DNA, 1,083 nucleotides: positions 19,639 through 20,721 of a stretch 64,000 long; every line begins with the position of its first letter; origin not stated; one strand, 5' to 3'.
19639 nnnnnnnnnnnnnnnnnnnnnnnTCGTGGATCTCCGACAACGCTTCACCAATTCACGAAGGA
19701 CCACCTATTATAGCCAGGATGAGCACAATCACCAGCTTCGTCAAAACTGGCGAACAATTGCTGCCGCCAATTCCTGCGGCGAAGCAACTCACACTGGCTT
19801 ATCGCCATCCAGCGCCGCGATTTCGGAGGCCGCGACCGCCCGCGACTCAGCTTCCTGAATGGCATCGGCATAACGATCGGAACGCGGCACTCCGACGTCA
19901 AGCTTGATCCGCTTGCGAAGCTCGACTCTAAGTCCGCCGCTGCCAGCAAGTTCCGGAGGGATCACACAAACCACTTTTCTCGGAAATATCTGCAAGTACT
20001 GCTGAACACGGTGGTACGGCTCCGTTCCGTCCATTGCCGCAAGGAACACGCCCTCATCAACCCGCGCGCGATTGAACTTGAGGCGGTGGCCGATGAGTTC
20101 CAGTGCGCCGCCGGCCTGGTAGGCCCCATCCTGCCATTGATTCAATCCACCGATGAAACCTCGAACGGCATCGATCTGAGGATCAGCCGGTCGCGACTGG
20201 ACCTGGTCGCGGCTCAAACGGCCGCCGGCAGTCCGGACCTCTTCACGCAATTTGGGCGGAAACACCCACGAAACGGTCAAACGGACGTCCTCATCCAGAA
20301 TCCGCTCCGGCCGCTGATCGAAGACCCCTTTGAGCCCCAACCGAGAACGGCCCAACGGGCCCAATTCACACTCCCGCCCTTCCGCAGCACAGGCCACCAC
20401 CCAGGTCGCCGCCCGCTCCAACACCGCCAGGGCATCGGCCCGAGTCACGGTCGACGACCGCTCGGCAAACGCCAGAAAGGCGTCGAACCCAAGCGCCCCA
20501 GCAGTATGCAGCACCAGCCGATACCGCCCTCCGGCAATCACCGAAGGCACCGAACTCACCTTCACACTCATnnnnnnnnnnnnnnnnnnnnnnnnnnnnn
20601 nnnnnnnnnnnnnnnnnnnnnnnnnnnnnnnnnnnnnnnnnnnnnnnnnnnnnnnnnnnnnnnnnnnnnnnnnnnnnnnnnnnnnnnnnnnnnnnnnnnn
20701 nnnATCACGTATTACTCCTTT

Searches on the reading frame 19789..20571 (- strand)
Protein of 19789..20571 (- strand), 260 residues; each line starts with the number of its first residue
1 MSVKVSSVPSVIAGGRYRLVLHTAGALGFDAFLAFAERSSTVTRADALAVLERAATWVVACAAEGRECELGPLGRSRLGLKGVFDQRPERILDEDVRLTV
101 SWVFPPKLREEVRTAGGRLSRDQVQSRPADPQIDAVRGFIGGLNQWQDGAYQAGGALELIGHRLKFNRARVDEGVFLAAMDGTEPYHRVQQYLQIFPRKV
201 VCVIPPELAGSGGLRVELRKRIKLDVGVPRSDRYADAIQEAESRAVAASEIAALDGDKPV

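Call 7: search_protein_families(library=pfam, proteins=[window:19789-20571:-], max_evalue=0.01)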
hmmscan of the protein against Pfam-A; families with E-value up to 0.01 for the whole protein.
window:19789-20571:- (260 aa): 2 families
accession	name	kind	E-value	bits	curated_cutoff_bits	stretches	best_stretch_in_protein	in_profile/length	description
PF14734.12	DUF4469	-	3e-05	24.3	22.6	1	147-219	12-84/101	Domain of unknown function (DUF4469) with IG-like fold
PF18291.6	HU-HIG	-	3.4e-05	24.3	26.2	1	17-98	22-103/125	HU domain fused to wHTH, Ig, or Glycine-rich motif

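Call 8: search_protein_families(library=phrogs, proteins=[window:19789-20571:-], max_evalue=0.01)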
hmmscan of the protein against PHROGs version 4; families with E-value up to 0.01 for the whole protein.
window:19789-20571:- (260 aa): 0 families

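Call 13: find_homologous_proteins(query=window:19789-20571:-)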
Query window:19789-20571:- (260 aa): 19 proteins with E <= 0.001 among 3799 candidates.
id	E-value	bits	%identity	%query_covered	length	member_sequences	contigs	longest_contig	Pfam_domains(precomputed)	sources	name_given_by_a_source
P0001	7.5e-166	568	100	100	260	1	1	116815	-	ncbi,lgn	-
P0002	2.9e-57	212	44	93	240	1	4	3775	-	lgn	-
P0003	2.9e-50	189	43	92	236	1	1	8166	-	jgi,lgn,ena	-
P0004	1.5e-45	174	45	84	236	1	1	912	PF14734.13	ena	-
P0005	1.1e-43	168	45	84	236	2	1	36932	PF14734.13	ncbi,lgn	-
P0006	1.0e-41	161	44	84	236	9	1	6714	PF14734.13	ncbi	-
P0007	1.8e-13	69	30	78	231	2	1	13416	PF14848.12,PF18291.7,PF14734.13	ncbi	-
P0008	1.2e-9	56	29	78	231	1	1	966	PF14848.12,PF14734.13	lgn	-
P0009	2.7e-9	55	28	78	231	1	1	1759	PF14848.12,PF18291.7,PF14734.13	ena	-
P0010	2.9e-9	55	30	70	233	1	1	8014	PF14848.12,PF18291.7,PF14734.13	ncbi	-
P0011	6.7e-9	54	30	67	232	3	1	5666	PF14848.12,PF18291.7,PF14734.13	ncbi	-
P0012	2.1e-8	52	31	73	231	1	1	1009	PF14848.12,PF14734.13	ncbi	-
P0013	2.2e-8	52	29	75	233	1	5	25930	PF14848.12,PF14734.13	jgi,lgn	jgi:hypothetical protein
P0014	2.6e-7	48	27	79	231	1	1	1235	PF14848.12,PF14734.13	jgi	jgi:hypothetical protein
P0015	1.3e-6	46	28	80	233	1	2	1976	PF14848.12,PF18291.7,PF14734.13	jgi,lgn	jgi:hypothetical protein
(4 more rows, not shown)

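Call 14: find_encoding_contigs(protein=P0001, flank=10000)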
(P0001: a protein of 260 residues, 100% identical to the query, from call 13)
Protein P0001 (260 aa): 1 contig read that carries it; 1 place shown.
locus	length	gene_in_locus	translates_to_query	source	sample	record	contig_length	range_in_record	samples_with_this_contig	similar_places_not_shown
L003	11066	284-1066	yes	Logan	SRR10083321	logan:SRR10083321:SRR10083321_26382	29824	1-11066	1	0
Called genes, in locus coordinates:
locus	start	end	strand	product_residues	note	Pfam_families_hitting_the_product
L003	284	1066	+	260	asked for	-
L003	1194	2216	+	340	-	PF05138:PaaA_PaaC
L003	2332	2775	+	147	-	PF01381:HTH_3, PF13560:HTH_31 (weak)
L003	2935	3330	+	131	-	PF06243:PaaB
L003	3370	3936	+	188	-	PF03745:DUF309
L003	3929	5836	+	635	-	PF00488:MutS_V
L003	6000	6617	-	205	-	-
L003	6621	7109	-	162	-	-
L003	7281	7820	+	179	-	PF07963:N_methyl (weak)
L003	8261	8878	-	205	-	PF00857:Isochorismatase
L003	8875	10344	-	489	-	PF17767:NAPRTase_N, PF04095:NAPRTase, PF17956:NAPRTase_C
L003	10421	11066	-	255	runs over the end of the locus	PF04945:YHS (weak), PF09990:DUF2231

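Call 15: find_encoding_contigs(protein=P0005, flank=10000)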
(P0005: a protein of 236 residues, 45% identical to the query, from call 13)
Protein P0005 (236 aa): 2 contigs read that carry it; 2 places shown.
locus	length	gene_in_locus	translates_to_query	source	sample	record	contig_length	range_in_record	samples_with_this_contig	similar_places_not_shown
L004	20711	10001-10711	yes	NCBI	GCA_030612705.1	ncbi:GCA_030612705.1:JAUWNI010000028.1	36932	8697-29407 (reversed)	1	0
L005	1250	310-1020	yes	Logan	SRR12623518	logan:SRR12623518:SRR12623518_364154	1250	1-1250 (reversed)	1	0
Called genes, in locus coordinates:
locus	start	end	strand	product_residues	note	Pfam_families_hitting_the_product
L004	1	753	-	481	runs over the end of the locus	PF01053:Cys_Met_Meta_PP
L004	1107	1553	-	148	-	-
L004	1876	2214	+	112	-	PF00076:RRM_1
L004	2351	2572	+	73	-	-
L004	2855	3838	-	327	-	PF04445:SAM_MT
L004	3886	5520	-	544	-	PF02310:B12-binding, PF04055:Radical_SAM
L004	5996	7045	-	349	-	-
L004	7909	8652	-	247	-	-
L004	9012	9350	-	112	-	PF12675:DUF3795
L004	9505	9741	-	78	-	-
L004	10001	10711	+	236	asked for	PF14734:DUF4469 (weak)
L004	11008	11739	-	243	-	PF14103:DUF4276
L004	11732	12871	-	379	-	PF13304:AAA_21 (faint)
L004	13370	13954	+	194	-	PF04140:ICMT, PF04191:PEMT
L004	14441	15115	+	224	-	-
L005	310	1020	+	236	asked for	PF14734:DUF4469 (weak)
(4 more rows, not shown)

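Call 16: find_encoding_contigs(protein=P0003, flank=10000)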
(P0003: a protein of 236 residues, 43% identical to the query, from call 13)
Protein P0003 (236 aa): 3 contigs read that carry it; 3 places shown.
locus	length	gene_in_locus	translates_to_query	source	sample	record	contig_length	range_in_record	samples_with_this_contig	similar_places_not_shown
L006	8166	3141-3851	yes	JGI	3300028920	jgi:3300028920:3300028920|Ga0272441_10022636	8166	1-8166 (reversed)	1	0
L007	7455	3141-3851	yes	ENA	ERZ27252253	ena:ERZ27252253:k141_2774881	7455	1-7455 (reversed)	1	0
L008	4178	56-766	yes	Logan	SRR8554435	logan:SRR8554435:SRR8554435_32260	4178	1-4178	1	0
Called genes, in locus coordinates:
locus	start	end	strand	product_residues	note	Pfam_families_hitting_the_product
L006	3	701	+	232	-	?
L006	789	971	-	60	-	-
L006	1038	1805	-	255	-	-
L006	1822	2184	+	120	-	-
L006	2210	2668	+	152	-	-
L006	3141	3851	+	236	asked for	-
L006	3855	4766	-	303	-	-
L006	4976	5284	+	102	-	-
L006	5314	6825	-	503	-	PF00884:Sulfatase, PF16347:SGSH_C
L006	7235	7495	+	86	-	PF13711:DUF4160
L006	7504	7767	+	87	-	PF10387:DUF2442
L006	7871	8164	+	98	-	?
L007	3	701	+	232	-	?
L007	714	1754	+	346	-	PF13489:Methyltransf_23, PF08241:Methyltransf_11, PF08242:Methyltransf_12, PF13649:Methyltransf_25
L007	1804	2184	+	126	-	-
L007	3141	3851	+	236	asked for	-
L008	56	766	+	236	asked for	-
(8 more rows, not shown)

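Call 24: find_related_loci(query=A1, collection=metagenome_contigs, flank=4000)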
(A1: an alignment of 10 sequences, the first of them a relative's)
Query A1 (260 aa) in metagenome_contigs; peptide patterns used: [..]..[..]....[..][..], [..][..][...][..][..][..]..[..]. (x = any residue, [..] = any of these).
153 stretches matched a pattern; 36 encode a relative of the query (tblastn E <= 1e-3); 36 distinct loci.
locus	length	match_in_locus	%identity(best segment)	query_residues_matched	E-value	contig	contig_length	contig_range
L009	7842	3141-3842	43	1-239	4e-54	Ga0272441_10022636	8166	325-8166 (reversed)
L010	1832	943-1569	48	2-211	4e-54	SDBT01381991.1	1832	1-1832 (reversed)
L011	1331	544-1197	45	2-220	2e-53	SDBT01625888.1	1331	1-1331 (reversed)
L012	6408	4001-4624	45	2-210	9e-51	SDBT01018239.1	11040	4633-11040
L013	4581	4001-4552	48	2-184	5e-48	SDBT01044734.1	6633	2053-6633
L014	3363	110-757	44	3-221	1e-46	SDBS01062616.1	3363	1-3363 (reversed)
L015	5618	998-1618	44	3-210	1e-46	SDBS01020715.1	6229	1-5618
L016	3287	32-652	43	3-210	2e-46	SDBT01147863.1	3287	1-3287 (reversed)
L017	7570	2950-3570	43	3-210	3e-46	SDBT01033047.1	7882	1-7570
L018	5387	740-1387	44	3-221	3e-46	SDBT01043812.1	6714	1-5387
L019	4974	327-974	43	3-221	2e-44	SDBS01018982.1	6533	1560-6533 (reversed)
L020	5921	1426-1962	46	40-221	2e-39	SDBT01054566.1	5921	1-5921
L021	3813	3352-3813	49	2-154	5e-39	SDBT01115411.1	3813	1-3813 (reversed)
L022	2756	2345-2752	50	2-137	6e-36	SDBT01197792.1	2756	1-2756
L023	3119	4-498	45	54-221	1e-35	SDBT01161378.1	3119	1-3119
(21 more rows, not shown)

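Call 25: find_related_loci(query=A1, collection=viral_contigs, flank=4000)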
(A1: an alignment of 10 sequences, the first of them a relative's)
Query A1 (260 aa) in viral_contigs; peptide patterns used: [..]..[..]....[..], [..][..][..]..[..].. (x = any residue, [..] = any of these).
70 stretches matched a pattern, but none encodes a relative of the query by tblastn (E <= 1e-3).

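Call 37: find_encoding_contigs(protein=P0006, flank=10000, max_places=10)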
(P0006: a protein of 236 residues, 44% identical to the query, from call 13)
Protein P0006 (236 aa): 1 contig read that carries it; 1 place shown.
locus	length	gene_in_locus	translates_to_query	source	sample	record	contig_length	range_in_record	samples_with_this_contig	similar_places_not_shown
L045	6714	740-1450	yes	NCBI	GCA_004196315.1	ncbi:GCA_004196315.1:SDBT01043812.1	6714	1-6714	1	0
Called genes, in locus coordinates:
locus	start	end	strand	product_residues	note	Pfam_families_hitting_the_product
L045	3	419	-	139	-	?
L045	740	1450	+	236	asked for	PF14734:DUF4469 (weak)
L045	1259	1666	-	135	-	-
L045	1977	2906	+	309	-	-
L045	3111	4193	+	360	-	PF13384:HTH_23, PF13518:HTH_28, PF13551:HTH_29, PF13565:HTH_32, PF13358:DDE_3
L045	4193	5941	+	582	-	PF13676:TIR_2 (weak), PF13181:TPR_8 (faint), PF07719:TPR_2 (faint), PF13428:TPR_14 (faint)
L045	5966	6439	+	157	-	-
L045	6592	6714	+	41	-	?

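Call 38: find_encoding_contigs(protein=P0002, flank=10000)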
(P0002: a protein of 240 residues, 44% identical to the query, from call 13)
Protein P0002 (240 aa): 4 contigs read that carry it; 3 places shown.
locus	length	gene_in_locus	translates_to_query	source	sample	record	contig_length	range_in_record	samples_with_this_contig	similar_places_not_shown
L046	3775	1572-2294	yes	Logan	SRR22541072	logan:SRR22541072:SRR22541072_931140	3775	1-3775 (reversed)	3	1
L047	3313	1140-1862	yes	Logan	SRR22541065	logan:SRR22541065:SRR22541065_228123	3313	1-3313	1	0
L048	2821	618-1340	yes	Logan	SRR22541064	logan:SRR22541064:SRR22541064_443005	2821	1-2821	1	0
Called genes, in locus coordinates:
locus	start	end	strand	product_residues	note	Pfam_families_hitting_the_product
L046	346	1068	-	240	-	-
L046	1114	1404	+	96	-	-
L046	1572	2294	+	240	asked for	-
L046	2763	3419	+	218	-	-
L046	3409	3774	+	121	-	?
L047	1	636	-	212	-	?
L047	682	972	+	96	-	-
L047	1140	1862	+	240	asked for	-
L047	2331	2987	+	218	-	-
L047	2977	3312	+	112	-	?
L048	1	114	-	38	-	?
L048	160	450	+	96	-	-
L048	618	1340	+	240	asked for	-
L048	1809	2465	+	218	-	-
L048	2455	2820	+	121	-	?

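Call 42: search_solved_structures(query=A1, max_evalue=1, show_alignments=2)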
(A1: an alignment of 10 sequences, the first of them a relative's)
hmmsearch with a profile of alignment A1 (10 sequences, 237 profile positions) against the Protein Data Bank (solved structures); distinct sequences matched with E-value up to 1: 5.
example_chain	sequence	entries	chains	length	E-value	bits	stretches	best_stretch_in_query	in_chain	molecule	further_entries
4fmr_A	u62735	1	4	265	1.1e-10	44.4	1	7-226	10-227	uncharacterized hypothetical protein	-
5fbm_A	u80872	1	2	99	0.017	17.6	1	28-115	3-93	DNA-binding protein HU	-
1p51_A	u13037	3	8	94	0.12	14.8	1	31-75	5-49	DNA-binding protein HU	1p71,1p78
9xph_B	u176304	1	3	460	0.14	14.5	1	7-53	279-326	PHIKZ101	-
6jja_A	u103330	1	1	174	0.8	12.1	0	163-231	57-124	Nucleocapsid protein CP17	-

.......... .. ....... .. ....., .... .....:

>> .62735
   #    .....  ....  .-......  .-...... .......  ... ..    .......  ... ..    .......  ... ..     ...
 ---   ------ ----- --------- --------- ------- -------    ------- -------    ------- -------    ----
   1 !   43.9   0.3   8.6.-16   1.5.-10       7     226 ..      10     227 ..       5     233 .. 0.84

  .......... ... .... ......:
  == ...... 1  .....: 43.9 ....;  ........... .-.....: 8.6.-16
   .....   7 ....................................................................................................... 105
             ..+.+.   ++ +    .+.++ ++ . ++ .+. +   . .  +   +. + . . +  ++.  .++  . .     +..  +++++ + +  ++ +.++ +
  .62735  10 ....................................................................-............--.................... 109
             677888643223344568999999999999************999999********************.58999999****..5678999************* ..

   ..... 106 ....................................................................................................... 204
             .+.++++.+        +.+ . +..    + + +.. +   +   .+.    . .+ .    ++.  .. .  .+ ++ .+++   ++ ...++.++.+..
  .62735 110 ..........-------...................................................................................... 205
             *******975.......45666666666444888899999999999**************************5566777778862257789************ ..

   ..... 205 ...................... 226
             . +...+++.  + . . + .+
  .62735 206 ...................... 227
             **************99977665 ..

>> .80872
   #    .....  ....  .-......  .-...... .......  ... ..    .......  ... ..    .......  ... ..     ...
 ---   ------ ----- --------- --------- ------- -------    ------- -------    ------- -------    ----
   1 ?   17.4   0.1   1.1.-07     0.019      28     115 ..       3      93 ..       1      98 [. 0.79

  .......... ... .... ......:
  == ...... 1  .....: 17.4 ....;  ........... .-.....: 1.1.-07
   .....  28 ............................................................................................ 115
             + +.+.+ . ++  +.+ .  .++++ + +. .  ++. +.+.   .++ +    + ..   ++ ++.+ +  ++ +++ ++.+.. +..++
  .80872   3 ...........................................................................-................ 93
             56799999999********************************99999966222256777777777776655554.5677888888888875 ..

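Call 43: search_protein_families(library=pfam, proteins=[P0003, P0005, P0007], max_evalue=5)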
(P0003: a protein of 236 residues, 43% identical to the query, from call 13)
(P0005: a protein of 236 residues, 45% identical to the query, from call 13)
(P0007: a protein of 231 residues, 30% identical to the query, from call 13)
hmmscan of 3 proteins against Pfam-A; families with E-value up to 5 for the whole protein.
P0003 (236 aa): 3 families
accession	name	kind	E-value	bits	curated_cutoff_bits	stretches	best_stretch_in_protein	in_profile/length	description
PF18291.6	HU-HIG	-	8e-06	26.3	26.2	1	14-110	21-118/125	HU domain fused to wHTH, Ig, or Glycine-rich motif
PF14734.12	DUF4469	-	0.00011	22.4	22.6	1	152-223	18-93/101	Domain of unknown function (DUF4469) with IG-like fold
PF14848.11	HU-DNA_bdg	-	0.025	15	30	1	35-112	40-116/124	DNA-binding domain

P0005 (236 aa): 3 families
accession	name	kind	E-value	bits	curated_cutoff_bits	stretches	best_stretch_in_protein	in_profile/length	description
PF14734.12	DUF4469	-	1.5e-08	34.9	22.6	1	144-214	10-84/101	Domain of unknown function (DUF4469) with IG-like fold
PF18291.6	HU-HIG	-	1.6e-05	25.3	26.2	1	14-86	21-93/125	HU domain fused to wHTH, Ig, or Glycine-rich motif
PF14848.11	HU-DNA_bdg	-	0.00011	22.6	30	1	2-112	3-116/124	DNA-binding domain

P0007 (231 aa): 3 families
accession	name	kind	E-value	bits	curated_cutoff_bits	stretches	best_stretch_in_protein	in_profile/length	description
PF14848.11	HU-DNA_bdg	-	2.4e-29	102.3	30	1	1-113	1-114/124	DNA-binding domain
PF14734.12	DUF4469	-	2.8e-17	62.9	22.6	1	135-212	5-86/101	Domain of unknown function (DUF4469) with IG-like fold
PF18291.6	HU-HIG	-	2.7e-05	24.6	26.2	1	5-83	6-87/125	HU domain fused to wHTH, Ig, or Glycine-rich motif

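Call 53: list_cluster_members(proteins=[P0001, P0005, P0003])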
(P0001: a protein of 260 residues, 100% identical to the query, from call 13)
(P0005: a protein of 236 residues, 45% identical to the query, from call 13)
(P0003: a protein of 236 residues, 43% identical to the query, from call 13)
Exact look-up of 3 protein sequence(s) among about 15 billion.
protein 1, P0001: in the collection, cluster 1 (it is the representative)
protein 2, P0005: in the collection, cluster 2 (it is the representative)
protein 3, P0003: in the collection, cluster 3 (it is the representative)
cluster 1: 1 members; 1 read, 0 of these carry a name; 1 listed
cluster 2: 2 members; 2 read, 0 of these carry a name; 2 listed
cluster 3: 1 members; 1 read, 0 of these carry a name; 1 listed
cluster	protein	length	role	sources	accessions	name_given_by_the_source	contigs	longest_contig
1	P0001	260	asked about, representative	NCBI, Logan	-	-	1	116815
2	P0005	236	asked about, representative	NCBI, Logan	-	-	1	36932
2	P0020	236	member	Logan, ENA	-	-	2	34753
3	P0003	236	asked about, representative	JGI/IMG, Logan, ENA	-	-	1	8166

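Call 60: predict_structure(alignment_id=A2)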
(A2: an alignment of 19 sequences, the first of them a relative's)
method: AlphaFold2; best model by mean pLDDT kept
length: 260 residues; sequences in the alignment: 19
mean_pLDDT: 86.5   pTM: 0.53
mean pLDDT of the five models: 86.5, 85.8, 85.2, 77.7, 77.0
residues with pLDDT >= 90: 149; 70-90: 81; 50-70: 30; < 50: 0
segments of 3 or more residues with pLDDT < 50: none
pLDDT, mean of each block of 10 residues (from residue 1): 80 81 82 91 93 92 90 88 93 91 87 83 68 95 90 96 93 95 83 97 95 95 74 95 62 60
secondary structure, 60 per line:
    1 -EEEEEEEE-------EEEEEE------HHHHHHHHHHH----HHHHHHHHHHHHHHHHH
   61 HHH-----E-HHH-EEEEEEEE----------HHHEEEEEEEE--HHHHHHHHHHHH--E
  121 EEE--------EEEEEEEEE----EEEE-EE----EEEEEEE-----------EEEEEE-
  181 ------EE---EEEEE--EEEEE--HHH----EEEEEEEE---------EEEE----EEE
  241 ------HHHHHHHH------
elements in order: E2-9 E17-22 H29-39 H44-63 E75-82 E96-103 H106-117 E120-123 E132-140 E145-148 E156-162 E174-179 E192-196 E199-203 E213-220 E230-233 E238-240 H247-254

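Call 62: search_protein_representatives(alignment_id=A1)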
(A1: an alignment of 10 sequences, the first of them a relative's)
Query: 10 sequences, 237 profile positions. Proteins with E-value up to 0.001 (for the whole library): 2842; up to 1e-10: 1537; up to 1e-30: 454. The best 150 are listed.
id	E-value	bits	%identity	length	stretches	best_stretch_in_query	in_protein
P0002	2.9e-94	331.1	-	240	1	1-237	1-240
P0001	3.9e-93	327.4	-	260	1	1-237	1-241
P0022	7.7e-85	300.2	-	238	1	4-235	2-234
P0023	5.8e-82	290.8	-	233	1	1-236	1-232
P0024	4.4e-66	238.8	-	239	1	1-226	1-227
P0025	4.6e-63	228.9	-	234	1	1-235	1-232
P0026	3.3e-61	222.9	-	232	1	2-236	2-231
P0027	5.6e-59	215.6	-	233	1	1-237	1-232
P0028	9.1e-58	211.6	-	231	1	1-236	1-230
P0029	1.9e-57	210.5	-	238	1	1-230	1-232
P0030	3.7e-57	209.6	-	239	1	1-237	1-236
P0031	1.2e-56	207.9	-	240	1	14-236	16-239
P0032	1.8e-56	207.4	-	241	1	1-229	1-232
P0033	2.1e-56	207.1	-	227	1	1-235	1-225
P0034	5.2e-56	205.9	-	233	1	1-236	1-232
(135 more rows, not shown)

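Call 63: find_encoding_contigs(protein=P0022, flank=3000, max_places=3)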
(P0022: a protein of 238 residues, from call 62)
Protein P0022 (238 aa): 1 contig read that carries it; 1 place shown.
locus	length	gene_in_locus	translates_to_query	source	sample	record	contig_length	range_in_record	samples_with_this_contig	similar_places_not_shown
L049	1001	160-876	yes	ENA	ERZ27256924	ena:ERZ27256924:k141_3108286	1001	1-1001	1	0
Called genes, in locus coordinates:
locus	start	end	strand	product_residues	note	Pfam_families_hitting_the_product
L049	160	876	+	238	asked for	PF14734:DUF4469 (faint)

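Call 64: find_encoding_contigs(protein=P0024, flank=3000, max_places=3)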
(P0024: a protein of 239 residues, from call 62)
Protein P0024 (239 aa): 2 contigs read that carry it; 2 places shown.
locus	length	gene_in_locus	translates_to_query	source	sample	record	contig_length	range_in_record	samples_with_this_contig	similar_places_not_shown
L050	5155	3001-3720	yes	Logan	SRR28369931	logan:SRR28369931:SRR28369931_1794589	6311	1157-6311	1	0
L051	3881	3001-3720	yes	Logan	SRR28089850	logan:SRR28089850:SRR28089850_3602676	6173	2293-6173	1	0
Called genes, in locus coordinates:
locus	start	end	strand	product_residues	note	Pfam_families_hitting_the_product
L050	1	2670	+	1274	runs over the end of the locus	?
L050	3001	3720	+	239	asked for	PF14734:DUF4469 (faint), PF18291:HU-HIG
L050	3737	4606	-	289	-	PF00520:Ion_trans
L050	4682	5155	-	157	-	?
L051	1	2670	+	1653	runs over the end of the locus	?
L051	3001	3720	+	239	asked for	PF14734:DUF4469 (faint), PF18291:HU-HIG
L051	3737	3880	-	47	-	?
